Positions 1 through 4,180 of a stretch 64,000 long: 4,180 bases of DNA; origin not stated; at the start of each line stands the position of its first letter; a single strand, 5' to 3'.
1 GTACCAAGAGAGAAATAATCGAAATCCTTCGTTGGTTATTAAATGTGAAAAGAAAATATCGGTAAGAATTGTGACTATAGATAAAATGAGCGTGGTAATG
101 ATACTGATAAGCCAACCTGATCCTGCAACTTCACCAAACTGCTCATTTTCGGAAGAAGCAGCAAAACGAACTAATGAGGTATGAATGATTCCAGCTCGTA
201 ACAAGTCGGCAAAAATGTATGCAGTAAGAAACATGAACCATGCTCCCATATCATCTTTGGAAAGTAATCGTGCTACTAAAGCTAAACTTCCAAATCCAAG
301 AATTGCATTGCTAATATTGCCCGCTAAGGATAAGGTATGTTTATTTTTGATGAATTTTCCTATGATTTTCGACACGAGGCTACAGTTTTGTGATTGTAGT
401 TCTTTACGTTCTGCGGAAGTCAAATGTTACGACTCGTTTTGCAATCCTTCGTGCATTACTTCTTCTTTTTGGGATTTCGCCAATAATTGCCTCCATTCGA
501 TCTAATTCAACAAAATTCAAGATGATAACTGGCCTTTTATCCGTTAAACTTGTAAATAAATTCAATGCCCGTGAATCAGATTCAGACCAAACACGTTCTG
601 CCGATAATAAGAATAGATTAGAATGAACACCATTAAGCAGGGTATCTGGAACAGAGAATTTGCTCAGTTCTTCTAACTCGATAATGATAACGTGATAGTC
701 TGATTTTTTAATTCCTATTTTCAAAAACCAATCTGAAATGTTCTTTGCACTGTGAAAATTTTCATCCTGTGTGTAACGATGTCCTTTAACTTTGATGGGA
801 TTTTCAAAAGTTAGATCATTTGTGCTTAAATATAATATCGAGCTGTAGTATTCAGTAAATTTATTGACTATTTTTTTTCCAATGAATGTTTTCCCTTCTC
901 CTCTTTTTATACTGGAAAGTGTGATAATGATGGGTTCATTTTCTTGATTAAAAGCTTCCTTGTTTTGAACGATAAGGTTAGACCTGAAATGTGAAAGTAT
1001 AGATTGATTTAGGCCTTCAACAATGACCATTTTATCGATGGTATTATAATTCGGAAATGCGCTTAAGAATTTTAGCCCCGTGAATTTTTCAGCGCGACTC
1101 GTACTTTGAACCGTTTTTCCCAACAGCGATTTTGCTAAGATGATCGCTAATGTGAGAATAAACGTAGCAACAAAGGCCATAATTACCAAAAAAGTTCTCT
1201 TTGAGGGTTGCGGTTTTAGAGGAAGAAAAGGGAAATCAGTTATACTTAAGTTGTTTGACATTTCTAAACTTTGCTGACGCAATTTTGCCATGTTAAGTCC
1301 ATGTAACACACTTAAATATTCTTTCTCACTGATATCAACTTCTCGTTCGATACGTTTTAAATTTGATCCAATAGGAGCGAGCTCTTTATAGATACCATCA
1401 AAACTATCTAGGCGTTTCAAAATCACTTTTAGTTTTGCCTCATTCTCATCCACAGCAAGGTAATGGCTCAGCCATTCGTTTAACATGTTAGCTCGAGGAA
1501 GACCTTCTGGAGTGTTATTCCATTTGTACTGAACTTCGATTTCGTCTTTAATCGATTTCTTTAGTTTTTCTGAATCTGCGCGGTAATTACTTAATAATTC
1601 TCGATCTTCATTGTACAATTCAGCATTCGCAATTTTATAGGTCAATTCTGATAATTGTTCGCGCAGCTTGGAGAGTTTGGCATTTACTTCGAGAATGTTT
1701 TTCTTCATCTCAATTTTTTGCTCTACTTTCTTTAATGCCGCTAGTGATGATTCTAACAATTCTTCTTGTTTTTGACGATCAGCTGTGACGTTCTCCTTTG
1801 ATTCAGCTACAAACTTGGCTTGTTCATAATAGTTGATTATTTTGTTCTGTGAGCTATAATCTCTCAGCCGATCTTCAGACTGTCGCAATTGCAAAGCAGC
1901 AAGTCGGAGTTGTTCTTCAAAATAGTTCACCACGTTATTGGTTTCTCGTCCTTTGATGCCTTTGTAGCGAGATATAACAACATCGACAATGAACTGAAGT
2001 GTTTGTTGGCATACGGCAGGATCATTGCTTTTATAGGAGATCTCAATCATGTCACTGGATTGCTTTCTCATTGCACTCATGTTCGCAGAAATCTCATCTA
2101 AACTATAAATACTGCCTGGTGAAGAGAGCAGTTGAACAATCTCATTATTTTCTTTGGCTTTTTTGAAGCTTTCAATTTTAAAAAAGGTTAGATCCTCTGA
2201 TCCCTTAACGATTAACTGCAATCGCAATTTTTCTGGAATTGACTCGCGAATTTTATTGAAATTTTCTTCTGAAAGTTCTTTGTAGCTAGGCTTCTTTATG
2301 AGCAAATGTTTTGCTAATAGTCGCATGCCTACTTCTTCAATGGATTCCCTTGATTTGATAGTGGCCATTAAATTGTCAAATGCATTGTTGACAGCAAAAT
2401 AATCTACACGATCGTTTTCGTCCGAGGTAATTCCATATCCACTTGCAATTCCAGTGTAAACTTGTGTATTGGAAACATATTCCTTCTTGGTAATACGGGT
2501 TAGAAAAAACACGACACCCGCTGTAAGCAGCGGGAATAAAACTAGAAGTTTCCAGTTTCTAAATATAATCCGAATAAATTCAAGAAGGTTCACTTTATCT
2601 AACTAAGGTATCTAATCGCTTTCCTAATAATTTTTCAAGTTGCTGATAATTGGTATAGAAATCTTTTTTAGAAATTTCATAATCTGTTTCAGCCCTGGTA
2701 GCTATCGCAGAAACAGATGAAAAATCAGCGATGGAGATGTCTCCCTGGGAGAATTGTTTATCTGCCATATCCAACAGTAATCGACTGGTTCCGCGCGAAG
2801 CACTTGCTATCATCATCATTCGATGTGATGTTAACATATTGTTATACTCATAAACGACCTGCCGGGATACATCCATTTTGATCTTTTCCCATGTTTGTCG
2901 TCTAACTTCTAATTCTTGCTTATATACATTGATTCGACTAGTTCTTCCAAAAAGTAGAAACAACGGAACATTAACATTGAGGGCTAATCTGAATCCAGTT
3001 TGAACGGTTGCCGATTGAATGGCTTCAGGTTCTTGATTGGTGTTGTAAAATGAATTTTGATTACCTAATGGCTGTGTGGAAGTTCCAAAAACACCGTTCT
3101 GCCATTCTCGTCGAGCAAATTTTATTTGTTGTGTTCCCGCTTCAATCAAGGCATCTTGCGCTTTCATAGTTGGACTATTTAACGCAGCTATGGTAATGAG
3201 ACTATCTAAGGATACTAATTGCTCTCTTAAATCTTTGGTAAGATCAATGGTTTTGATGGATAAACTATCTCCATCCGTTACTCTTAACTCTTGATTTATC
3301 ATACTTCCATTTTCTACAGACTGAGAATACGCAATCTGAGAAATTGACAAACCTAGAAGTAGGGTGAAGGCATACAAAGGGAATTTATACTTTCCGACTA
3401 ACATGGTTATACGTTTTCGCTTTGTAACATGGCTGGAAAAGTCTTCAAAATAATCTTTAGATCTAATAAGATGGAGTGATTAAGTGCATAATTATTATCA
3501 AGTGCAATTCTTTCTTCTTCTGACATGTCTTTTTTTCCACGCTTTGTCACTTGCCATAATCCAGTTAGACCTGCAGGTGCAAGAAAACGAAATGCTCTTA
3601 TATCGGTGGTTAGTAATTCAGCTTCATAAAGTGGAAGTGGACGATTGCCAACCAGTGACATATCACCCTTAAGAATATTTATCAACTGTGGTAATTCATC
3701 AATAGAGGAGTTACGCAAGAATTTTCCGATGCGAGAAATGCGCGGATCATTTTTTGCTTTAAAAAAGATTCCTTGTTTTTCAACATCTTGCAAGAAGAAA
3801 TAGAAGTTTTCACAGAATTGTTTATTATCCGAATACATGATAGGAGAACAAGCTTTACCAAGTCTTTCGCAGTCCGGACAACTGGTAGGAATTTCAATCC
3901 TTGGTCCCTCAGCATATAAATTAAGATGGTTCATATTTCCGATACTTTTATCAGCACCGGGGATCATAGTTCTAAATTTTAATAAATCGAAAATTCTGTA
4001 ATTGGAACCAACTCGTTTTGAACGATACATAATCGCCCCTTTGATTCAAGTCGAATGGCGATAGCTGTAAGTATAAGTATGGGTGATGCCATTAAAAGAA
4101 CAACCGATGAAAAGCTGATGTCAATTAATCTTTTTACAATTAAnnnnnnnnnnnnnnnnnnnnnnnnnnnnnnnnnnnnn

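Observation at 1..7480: EPS/capsule-type locus on the same strand as its own two-component system; the sugar transferase carries an N-terminal receiver-like domain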

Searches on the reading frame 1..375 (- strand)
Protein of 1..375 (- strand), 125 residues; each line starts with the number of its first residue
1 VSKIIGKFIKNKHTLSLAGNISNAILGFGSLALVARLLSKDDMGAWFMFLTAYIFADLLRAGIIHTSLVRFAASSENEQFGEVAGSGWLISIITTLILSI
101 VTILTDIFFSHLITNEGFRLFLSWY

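Call 8: search_protein_families(library=pfam, max_evalue=0.1, proteins=[window:1-375:-])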
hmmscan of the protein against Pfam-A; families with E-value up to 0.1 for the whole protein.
seq(125 aa): 2 families
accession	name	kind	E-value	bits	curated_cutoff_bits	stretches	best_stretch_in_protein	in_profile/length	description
PF01943.22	Polysacc_synt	-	1.3e-07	31.7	28.2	1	14-110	6-100/274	Polysaccharide biosynthesis protein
PF13440.11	Polysacc_synt_3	-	0.013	15.2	23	1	33-109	1-76/293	Polysaccharide biosynthesis protein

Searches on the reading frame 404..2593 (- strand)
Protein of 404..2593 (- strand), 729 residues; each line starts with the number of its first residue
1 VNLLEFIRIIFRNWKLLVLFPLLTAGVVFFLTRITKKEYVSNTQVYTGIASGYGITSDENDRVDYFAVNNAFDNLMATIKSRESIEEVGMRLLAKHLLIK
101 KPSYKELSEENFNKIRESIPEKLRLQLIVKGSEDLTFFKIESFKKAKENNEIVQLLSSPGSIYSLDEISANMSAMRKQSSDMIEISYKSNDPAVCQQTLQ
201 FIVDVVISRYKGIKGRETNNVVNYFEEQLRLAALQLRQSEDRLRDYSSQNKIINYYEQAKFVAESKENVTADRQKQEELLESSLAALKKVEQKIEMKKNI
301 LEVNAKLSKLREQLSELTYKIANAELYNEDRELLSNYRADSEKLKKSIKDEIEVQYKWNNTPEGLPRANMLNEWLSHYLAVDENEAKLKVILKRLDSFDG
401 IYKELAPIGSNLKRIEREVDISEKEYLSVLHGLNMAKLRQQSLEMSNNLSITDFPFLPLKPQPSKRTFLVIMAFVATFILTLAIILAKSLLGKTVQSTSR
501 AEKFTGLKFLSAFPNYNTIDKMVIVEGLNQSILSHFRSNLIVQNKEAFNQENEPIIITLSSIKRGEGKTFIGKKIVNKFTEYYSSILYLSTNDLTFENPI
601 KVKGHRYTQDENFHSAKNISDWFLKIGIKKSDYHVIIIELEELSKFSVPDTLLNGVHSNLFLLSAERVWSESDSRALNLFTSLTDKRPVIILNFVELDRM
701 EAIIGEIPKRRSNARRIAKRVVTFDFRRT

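Call 8: search_protein_families(library=pfam, max_evalue=0.1, proteins=[window:404-2593:-])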
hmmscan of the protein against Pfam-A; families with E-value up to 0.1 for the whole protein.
window:404-2593:- (729 aa): 2 families
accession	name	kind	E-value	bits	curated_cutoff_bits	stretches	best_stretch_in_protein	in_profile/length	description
PF02706.20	Wzz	-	1.7e-05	25.5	25.5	1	2-88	4-87/91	Chain length determinant protein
PF13807.11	GNVR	-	0.0022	18.3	27.7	1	414-489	8-81/82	G-rich domain on putative tyrosine kinase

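Call 10: search_protein_families(library=ncbifam, max_evalue=0.01, proteins=[window:404-2593:-])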
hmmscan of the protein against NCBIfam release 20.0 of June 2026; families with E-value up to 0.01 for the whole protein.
window:404-2593:- (729 aa): 4 families
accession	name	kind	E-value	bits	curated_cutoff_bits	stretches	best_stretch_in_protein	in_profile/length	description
TIGR03007.1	pepcterm_ChnLen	equivalog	3e-15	55.4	278.85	1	165-521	106-468/498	XrtA system polysaccharide chain length determinant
TIGR01006.1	polys_exp_MPA1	subfamily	0.00014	21.4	296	0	2-47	9-55/226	CspC family polysaccharide chain length determinant protein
NF007350.0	PRK09841.1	equivalog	0.00028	19.1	1248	1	412-522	372-479/726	tyrosine-protein kinase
NF008568.0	PRK11519.1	equivalog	0.00043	18.6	1068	0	412-503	372-461/720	tyrosine-protein kinase Wzc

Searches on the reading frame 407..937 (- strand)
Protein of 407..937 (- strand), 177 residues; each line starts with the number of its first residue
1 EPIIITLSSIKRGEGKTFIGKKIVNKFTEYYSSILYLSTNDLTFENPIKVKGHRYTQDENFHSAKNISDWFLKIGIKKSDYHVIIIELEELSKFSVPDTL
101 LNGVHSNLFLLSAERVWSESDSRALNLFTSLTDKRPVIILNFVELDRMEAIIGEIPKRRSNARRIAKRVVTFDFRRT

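Call 60: search_solved_structures(query=window:407-937:-, max_evalue=10)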
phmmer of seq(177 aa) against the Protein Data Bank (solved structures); distinct sequences matched with E-value up to 10: 1.
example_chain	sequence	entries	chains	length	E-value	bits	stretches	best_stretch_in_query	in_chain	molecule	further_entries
3jqh_A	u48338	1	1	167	0.0014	21.8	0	142-159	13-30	C-type lectin domain family 4 member M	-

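Call 61: search_protein_families(library=pfam, max_evalue=10, proteins=[window:407-937:-])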
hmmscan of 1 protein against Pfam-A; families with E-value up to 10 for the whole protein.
seq(177 aa): 0 families

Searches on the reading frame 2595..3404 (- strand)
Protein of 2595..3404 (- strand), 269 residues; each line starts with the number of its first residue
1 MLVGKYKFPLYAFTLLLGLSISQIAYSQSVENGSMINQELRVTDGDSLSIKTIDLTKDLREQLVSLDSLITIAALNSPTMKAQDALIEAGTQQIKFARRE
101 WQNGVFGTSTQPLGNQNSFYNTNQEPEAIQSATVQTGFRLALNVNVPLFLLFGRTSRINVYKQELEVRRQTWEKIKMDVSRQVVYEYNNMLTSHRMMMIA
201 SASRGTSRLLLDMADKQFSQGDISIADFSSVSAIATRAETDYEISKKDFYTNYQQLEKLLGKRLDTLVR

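Call 8: search_protein_families(library=pfam, max_evalue=0.1, proteins=[window:2595-3404:-])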
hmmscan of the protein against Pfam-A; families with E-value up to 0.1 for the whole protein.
window:2595-3404:- (269 aa): 1 family
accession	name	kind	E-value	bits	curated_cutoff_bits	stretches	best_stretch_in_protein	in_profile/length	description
PF02321.23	OEP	-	5.4e-21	75.7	22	1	66-261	1-187/187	Outer membrane efflux protein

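Call 10: search_protein_families(library=ncbifam, max_evalue=0.01, proteins=[window:2595-3404:-])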
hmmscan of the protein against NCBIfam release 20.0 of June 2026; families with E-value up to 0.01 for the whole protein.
window:2595-3404:- (269 aa): 2 families
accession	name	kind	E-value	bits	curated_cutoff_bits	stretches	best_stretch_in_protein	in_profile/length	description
TIGR01844.1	type_I_sec_TolC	subfamily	4.1e-09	35.9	225.15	1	66-266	5-200/414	TolC family outer membrane protein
TIGR01845.1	outer_NodT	subfamily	0.0047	15.8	210.05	1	66-265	59-253/460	efflux transporter outer membrane subunit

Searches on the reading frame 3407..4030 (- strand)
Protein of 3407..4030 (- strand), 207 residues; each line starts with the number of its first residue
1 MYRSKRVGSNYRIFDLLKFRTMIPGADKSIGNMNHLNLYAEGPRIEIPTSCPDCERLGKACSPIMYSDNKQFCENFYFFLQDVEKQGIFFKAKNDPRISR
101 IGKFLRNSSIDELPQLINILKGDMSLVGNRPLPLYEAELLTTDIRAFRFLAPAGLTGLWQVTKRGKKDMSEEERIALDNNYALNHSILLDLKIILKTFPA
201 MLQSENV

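Call 59: find_encoding_contigs(protein=window:3407-4030:-, flank=10000, max_places=3)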
Protein window:3407-4030:- (207 aa): no gene with exactly this product is on record in the collection.
